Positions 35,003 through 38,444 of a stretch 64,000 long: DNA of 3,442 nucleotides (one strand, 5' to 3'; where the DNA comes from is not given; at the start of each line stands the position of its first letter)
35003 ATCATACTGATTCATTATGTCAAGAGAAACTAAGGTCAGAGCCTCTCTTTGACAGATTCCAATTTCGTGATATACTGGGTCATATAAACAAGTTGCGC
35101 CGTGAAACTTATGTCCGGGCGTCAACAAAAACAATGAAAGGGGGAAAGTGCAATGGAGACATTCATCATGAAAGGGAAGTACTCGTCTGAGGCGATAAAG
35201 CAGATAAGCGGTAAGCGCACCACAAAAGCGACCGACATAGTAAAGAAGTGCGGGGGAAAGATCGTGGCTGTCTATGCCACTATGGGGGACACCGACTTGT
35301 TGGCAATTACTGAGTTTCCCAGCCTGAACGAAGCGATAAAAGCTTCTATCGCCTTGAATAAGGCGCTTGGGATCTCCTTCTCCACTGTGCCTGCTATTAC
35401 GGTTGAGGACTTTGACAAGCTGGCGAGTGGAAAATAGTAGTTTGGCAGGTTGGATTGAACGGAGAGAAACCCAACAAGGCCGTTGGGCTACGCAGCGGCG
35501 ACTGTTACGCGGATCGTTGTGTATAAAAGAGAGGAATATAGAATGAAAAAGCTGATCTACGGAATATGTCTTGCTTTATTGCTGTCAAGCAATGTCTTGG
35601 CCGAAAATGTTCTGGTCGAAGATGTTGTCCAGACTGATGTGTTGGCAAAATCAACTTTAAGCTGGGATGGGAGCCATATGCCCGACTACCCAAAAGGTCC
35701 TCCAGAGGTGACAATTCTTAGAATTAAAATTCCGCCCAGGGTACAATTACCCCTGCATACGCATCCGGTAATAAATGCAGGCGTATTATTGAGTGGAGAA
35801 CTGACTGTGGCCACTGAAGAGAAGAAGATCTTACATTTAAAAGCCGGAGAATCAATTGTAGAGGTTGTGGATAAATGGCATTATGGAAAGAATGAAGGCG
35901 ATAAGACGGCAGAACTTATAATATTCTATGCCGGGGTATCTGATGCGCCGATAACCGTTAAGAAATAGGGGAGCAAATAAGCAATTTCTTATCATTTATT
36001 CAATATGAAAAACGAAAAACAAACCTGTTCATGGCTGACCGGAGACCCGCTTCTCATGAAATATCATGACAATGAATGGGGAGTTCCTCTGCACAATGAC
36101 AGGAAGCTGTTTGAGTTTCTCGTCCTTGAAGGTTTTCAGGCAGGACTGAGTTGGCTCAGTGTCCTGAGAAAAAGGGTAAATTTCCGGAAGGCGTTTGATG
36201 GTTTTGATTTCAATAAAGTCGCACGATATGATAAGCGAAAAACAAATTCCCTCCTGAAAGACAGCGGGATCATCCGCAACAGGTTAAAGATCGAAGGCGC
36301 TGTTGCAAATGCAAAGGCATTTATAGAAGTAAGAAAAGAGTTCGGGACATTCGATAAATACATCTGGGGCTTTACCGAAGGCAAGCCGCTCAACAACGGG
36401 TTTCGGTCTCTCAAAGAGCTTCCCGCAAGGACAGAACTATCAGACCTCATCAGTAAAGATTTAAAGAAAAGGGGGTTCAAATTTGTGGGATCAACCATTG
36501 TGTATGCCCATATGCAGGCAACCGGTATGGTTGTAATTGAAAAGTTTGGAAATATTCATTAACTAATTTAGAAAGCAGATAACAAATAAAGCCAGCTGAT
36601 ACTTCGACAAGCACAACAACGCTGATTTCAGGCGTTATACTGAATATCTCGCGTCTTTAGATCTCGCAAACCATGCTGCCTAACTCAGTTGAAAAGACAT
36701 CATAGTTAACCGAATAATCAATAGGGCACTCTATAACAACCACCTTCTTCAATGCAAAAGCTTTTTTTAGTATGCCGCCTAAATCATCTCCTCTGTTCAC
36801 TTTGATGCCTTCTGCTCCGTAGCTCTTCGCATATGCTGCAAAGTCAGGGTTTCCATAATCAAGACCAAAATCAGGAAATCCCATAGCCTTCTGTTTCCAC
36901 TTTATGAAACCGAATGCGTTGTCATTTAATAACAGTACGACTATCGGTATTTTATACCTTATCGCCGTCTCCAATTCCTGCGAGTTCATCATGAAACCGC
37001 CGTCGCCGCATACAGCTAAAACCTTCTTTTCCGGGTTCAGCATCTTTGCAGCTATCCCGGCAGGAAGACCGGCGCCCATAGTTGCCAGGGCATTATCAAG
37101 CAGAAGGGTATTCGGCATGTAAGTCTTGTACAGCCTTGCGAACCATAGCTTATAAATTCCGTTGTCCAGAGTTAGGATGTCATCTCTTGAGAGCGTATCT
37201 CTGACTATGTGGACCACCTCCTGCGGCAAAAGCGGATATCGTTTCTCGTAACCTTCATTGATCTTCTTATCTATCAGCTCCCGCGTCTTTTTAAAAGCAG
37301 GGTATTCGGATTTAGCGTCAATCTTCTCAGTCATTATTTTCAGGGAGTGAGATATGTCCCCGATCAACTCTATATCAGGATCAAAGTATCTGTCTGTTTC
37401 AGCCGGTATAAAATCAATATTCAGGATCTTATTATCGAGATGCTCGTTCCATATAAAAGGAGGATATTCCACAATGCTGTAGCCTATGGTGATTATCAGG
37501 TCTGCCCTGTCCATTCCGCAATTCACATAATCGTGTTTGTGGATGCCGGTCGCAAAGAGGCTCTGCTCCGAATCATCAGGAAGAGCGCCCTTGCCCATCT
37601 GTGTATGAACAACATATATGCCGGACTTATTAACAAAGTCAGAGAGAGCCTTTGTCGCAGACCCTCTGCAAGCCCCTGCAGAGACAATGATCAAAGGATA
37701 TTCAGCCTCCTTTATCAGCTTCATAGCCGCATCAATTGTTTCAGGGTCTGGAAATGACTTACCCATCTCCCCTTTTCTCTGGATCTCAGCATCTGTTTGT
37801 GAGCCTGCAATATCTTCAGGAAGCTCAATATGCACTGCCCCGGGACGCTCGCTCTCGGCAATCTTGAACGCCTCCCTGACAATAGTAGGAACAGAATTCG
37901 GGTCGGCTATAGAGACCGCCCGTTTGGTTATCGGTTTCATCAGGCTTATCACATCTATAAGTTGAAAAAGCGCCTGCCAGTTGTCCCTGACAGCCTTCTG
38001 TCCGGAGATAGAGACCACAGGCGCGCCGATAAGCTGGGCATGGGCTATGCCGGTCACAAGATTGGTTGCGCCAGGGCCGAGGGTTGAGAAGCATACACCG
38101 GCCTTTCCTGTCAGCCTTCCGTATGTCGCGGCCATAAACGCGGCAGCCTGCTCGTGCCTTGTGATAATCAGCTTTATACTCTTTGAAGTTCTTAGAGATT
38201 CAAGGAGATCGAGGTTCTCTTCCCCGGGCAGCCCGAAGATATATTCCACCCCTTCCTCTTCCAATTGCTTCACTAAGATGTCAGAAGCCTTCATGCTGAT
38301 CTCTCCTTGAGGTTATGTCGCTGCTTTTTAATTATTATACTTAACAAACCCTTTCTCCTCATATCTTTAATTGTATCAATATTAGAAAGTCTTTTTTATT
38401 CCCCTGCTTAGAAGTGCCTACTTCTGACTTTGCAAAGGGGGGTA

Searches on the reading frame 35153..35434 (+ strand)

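Call 96: search_protein_families(library=pfam, proteins=[window:35153-35434:+], max_evalue=0.001)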
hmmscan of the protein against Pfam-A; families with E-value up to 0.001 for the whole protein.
window:35153-35434:+ (94 aa): 1 family
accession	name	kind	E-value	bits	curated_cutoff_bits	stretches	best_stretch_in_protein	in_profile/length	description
PF08734.17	GYD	-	6.9e-17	61.7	31.4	1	4-90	1-90/91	GYD domain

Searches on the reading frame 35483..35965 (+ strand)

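Call 96: search_protein_families(library=pfam, proteins=[window:35483-35965:+], max_evalue=0.001)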
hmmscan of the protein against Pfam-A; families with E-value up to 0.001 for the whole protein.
window:35483-35965:+ (161 aa): 1 family
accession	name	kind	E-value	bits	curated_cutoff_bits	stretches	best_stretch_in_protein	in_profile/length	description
PF07883.17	Cupin_2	-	2.4e-10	40.4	27.2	1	81-148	3-69/70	Cupin domain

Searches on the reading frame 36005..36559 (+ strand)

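Call 96: search_protein_families(library=pfam, proteins=[window:36005-36559:+], max_evalue=0.001)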
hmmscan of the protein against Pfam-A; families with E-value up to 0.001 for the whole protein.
window:36005-36559:+ (185 aa): 1 family
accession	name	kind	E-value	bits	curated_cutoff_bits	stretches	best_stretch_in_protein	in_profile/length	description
PF03352.18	Adenine_glyco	-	2.4e-75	252.7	25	1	10-176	1-167/177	Methyladenine glycosylase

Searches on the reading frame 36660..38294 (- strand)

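Call 96: search_protein_families(library=pfam, proteins=[window:36660-38294:-], max_evalue=0.001)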
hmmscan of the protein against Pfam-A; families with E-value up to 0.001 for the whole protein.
window:36660-38294:- (545 aa): 3 families
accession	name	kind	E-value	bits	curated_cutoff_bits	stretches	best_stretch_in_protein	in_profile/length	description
PF02775.26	TPP_enzyme_C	-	2.2e-43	148.1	21.9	1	377-523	1-151/151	Thiamine pyrophosphate enzyme, C-terminal TPP binding domain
PF02776.23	TPP_enzyme_N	-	1.1e-37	128.8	26.8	1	1-116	1-117/119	Thiamine pyrophosphate enzyme, N-terminal TPP binding domain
PF00205.28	TPP_enzyme_M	-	7e-28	97.5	30.4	1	187-319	1-135/137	Thiamine pyrophosphate enzyme, central domain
